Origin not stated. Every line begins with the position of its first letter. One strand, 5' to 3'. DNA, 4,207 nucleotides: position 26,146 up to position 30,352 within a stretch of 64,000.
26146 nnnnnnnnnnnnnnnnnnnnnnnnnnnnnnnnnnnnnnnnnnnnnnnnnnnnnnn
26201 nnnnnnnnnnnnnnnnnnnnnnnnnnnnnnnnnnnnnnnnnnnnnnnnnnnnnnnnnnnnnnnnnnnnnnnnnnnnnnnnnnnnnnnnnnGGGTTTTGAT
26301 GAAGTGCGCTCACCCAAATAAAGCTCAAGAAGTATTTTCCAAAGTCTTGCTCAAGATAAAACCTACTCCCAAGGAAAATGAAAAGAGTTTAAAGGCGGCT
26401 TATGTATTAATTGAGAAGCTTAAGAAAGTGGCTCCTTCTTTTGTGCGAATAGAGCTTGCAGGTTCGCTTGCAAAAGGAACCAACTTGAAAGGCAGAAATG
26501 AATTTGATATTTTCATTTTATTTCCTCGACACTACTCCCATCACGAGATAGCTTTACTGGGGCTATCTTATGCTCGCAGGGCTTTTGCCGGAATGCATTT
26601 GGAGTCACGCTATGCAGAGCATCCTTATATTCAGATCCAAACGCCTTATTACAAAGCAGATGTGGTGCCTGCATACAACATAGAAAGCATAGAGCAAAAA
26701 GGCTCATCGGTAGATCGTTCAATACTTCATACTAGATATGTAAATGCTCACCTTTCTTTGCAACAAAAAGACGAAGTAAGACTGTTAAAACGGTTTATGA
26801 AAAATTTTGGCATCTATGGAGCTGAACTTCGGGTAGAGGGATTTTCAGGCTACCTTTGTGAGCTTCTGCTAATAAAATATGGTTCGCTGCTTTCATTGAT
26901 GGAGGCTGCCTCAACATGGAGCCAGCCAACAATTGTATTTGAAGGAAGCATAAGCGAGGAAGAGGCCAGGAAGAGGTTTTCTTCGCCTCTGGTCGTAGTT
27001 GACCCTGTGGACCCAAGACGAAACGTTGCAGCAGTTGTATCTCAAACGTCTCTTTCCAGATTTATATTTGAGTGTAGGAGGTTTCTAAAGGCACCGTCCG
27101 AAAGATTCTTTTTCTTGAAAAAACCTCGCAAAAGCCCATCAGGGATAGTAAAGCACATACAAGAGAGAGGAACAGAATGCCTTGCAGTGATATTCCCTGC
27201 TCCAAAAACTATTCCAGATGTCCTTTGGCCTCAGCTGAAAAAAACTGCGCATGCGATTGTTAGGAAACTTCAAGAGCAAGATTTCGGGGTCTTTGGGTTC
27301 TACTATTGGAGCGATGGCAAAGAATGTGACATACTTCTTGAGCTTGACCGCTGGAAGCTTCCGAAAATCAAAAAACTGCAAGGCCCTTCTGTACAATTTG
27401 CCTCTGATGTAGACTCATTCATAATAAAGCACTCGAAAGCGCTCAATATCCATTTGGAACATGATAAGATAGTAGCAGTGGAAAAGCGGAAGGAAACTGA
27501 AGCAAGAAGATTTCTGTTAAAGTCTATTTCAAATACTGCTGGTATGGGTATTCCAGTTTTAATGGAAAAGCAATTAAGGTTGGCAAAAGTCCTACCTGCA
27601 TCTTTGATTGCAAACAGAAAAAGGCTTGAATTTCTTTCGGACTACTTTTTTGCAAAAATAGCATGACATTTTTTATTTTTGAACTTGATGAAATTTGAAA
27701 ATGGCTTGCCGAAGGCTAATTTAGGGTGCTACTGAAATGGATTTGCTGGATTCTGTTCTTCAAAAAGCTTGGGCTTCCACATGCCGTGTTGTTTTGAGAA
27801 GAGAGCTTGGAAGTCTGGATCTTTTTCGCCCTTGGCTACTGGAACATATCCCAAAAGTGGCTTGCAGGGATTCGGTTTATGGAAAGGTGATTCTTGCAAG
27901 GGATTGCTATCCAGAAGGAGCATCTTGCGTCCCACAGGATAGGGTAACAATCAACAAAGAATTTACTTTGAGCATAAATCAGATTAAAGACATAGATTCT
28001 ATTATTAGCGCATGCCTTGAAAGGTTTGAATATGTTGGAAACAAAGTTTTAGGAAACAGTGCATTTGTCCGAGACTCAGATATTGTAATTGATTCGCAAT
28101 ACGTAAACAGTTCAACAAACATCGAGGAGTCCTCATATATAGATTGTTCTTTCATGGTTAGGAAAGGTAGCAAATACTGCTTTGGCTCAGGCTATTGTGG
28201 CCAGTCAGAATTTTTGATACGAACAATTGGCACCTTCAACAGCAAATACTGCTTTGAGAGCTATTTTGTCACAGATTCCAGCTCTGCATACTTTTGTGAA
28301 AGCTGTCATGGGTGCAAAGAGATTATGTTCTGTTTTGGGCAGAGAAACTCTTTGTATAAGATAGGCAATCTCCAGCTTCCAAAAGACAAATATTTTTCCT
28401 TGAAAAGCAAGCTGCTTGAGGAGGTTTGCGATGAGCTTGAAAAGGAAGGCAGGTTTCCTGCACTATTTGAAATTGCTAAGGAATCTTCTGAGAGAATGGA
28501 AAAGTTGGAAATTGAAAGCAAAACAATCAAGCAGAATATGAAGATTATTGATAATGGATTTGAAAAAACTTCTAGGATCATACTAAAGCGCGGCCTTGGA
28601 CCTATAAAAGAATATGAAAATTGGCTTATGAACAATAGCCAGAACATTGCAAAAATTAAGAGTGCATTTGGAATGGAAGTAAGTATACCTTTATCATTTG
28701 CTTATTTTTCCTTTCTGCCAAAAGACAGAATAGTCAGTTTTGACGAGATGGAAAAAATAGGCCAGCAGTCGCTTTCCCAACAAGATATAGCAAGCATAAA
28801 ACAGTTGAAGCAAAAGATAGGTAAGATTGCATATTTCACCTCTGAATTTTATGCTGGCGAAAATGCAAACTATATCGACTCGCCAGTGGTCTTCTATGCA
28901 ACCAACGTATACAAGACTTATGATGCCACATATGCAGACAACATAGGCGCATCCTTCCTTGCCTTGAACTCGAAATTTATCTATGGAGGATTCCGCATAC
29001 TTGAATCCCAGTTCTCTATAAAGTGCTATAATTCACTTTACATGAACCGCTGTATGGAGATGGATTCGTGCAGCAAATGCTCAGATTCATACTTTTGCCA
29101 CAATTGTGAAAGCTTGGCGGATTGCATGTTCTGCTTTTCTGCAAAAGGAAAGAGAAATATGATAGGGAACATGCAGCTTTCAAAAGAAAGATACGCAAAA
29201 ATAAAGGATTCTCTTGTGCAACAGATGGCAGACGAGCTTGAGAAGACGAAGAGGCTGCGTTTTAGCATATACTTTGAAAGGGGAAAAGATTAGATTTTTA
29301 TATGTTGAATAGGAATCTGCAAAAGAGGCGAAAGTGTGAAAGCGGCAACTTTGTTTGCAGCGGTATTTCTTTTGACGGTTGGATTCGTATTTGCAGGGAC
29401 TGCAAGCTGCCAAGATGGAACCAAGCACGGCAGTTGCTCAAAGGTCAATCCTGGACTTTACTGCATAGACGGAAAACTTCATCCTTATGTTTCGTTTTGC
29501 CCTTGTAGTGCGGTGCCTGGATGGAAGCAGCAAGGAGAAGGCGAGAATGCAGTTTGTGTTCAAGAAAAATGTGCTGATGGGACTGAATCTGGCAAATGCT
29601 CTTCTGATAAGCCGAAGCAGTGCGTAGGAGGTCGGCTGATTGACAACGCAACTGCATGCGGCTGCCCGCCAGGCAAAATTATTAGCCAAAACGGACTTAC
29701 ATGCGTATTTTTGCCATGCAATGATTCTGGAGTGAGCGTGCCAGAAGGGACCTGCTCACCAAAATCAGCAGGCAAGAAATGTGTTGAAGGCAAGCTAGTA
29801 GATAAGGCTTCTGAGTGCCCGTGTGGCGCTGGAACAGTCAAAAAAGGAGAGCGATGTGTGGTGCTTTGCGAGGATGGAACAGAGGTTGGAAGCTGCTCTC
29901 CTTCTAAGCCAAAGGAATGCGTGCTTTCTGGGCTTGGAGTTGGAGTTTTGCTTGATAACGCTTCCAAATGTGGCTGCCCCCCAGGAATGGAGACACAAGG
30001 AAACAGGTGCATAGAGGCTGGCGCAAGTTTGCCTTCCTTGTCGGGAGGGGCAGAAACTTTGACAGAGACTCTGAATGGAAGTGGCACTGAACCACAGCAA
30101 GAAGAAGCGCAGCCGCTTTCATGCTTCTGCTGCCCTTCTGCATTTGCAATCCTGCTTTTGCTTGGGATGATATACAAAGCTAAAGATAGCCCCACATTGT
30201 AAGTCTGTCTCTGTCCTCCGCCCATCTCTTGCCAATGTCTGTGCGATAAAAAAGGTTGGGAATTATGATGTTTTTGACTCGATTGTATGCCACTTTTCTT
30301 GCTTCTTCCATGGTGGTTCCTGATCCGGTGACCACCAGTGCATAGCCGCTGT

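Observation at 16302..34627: Three dispersed paralogues of an uncharacterised cytoplasmic Cys-rich protein family, each an internal tandem duplication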

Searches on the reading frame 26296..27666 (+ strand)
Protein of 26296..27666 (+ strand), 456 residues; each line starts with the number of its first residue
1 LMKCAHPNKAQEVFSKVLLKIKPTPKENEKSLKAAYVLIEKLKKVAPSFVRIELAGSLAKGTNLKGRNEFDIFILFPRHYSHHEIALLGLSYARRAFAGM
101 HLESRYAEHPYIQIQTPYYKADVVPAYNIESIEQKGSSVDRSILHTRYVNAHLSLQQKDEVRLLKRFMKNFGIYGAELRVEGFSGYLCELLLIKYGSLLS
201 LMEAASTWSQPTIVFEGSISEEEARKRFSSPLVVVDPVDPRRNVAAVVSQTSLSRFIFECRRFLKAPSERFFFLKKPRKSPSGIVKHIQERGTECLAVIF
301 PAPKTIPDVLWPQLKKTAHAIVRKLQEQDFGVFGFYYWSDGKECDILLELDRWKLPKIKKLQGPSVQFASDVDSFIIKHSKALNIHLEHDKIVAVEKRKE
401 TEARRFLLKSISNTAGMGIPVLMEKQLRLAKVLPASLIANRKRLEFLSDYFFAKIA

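Call 14: search_protein_families(library=pfam, proteins=[window:26296-27666:+], max_evalue=0.001)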
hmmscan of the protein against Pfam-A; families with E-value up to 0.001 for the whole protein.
window:26296-27666:+ (456 aa): 3 families
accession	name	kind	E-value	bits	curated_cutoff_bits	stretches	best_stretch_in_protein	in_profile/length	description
PF09249.16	tRNA_NucTransf2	-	9.4e-43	145.5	27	1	159-273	1-113/113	tRNA nucleotidyltransferase, second domain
PF21133.2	CAA_C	-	3.5e-26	92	22.2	1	291-419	1-129/144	CCA-adding enzyme, C-terminal domain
PF01909.29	NTP_transf_2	-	5.5e-07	30.3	21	1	42-143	8-91/93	Nucleotidyltransferase domain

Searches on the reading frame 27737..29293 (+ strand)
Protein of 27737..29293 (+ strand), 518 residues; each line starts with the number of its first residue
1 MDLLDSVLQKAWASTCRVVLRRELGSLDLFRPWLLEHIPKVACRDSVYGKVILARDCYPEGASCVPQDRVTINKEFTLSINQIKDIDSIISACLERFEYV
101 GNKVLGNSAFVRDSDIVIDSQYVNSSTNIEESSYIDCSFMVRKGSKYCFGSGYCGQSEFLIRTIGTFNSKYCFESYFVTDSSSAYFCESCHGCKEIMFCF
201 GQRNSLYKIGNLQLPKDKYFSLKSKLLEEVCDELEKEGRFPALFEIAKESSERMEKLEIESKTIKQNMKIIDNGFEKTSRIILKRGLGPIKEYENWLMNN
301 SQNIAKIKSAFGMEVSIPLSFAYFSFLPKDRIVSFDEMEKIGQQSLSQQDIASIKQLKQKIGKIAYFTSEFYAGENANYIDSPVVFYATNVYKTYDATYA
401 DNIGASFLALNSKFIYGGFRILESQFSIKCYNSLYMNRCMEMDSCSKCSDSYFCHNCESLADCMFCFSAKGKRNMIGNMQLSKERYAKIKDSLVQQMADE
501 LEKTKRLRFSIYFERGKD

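Call 6: search_protein_families(library=pfam, proteins=[window:27737-29293:+], max_evalue=1)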
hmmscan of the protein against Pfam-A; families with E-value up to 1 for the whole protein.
window:27737-29293:+ (518 aa): 2 families
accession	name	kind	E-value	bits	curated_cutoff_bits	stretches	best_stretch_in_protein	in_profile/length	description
PF24590.1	DUF7615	-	0.07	14.1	27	1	221-284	42-104/106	Domain of unknown function (DUF7615)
PF21636.2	PPP1R21_C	-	0.45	11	27.3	1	432-494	57-121/160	Protein phosphatase 1 regulatory subunit 21, C-terminal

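Call 7: search_protein_families(library=ncbifam, proteins=[window:27737-29293:+], max_evalue=1)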
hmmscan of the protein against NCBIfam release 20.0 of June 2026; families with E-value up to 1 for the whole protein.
window:27737-29293:+ (518 aa): 2 families
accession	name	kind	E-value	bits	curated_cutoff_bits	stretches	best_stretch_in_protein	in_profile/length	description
NF002294.1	PRK01221.1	equivalog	0.0006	19.3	350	1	203-274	109-181/300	deoxyhypusine synthase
TIGR01687.1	moaD_arch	subfamily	0.0086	16.5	49.5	0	72-131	14-75/88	MoaD family protein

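Call 43: search_protein_families(library=padloc, proteins=[window:27737-29293:+], max_evalue=1)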
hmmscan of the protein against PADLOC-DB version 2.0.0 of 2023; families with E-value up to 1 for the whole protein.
window:27737-29293:+ (518 aa): 0 families

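Call 44: search_protein_families(library=phrogs, proteins=[window:27737-29293:+], max_evalue=1)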
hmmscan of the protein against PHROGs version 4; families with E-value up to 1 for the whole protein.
window:27737-29293:+ (518 aa): 2 families
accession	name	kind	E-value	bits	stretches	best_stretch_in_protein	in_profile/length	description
phrog_15341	-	unknown function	0.0052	17.2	1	428-471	40-83/276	-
phrog_13903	-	head and packaging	0.018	16.3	0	273-320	30-77/118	virion structural protein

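Call 102: find_homologous_proteins(query=window:27737-29293:+, max_evalue=1e-10)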
Query window:27737-29293:+ (518 aa): 138 proteins with E <= 1e-10 among 4539 candidates; the best 120 are listed.
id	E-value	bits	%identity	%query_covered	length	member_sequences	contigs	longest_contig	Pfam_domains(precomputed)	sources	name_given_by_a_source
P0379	0.0e+0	1172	100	100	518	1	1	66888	-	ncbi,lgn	ncbi:MAG: hypothetical protein QXN37_02055 [Candidatus Anstonellaceae archaeon]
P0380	5.8e-284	961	81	100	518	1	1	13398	-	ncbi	ncbi:MAG: hypothetical protein QW275_00620 [Candidatus Anstonellaceae archaeon]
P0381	4.2e-203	694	58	98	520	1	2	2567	-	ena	-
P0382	3.6e-199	681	57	99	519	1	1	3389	-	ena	-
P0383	2.3e-197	675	57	99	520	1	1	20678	-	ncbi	ncbi:MAG: hypothetical protein QW568_01840 [Candidatus Anstonellaceae archaeon]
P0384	1.7e-191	656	55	99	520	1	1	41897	-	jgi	jgi:hypothetical protein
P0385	2.8e-191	655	57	98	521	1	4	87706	-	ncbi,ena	-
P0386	2.6e-188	645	56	98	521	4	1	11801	-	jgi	-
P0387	7.4e-182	624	55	98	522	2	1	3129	-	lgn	-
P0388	6.9e-179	614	53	99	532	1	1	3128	-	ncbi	-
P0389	6.6e-178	611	54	98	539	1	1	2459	-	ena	-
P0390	1.3e-175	603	54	98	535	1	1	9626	-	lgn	-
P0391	9.7e-169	580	51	98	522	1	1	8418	-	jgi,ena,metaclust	metaclust:\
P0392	5.8e-165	568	51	98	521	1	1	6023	-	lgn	-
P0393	1.2e-164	567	49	98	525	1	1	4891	-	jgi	jgi:hypothetical protein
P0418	1.8e-151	524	47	99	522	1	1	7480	-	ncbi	ncbi:MAG: zinc ribbon domain-containing protein [Candidatus Micrarchaeota archaeon]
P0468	6.7e-111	390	41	97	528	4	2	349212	-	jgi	jgi:predicted metal-binding transcription factor (methanogenesis marker protein 9)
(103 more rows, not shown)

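Call 103: search_protein_families(library=ncbifam, proteins=[P0468, P0418], max_evalue=10)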
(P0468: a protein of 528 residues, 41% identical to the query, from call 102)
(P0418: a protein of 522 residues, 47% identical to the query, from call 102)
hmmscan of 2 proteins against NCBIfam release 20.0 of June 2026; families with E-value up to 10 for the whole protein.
P0468 (528 aa): 0 families

P0418 (522 aa): 1 family
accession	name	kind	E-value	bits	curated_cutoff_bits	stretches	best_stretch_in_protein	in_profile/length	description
NF000221.4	FosA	exception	0.15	11.9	250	1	165-253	23-109/137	FosA family fosfomycin resistance glutathione transferase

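Call 109: find_encoding_contigs(protein=P0380, flank=7000, max_places=2)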
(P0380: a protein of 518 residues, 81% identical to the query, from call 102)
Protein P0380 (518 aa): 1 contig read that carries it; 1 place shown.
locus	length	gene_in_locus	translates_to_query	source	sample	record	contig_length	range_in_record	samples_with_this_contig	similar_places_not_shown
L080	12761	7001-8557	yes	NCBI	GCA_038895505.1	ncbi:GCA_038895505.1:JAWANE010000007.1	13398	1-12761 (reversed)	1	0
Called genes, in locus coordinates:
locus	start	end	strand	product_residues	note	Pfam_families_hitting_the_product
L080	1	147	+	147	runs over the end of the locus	PF08534:Redoxin, PF00578:AhpC-TSA, PF13911:AhpC-TSA_2 (weak)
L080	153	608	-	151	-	PF01936:NYN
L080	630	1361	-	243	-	PF01026:TatD_DNase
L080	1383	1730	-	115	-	-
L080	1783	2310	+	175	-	PF02834:LigT_PEase, PF13563:2_5_RNA_ligase2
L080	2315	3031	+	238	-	PF00834:Ribul_P_3_epim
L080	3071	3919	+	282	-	PF00456:Transketolase_N, PF13292:DXP_synthase_N (weak), PF00676:E1_dh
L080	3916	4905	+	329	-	PF02779:Transket_pyr, PF02780:Transketolase_C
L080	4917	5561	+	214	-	PF00923:TAL_FSA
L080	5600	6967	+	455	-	PF09249:tRNA_NucTransf2, PF21133:CAA_C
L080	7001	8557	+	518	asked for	-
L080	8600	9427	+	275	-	-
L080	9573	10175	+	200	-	PF04967:HTH_10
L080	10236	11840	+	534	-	-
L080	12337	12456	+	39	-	PF13384:HTH_23 (weak)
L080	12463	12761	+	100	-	?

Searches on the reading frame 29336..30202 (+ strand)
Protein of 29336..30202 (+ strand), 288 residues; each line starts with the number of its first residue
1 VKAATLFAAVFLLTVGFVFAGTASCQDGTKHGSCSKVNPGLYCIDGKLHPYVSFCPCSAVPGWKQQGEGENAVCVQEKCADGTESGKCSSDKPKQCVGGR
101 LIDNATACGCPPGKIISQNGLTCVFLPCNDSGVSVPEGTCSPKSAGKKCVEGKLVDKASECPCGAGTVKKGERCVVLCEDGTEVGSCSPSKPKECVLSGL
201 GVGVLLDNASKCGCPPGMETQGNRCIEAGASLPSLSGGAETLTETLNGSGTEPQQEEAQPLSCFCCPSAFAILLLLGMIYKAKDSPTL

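Call 14: search_protein_families(library=pfam, proteins=[window:29336-30202:+], max_evalue=0.001)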
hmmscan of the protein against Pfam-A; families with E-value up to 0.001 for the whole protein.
window:29336-30202:+ (288 aa): 0 families

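Call 73: search_protein_families(library=padloc, proteins=[window:29336-30202:+], max_evalue=0.01)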
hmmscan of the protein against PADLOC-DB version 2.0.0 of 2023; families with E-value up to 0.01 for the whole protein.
window:29336-30202:+ (288 aa): 0 families

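Call 74: search_protein_families(library=ncbifam, proteins=[window:29336-30202:+], max_evalue=0.01)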
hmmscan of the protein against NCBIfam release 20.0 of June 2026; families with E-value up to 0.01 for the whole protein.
window:29336-30202:+ (288 aa): 0 families
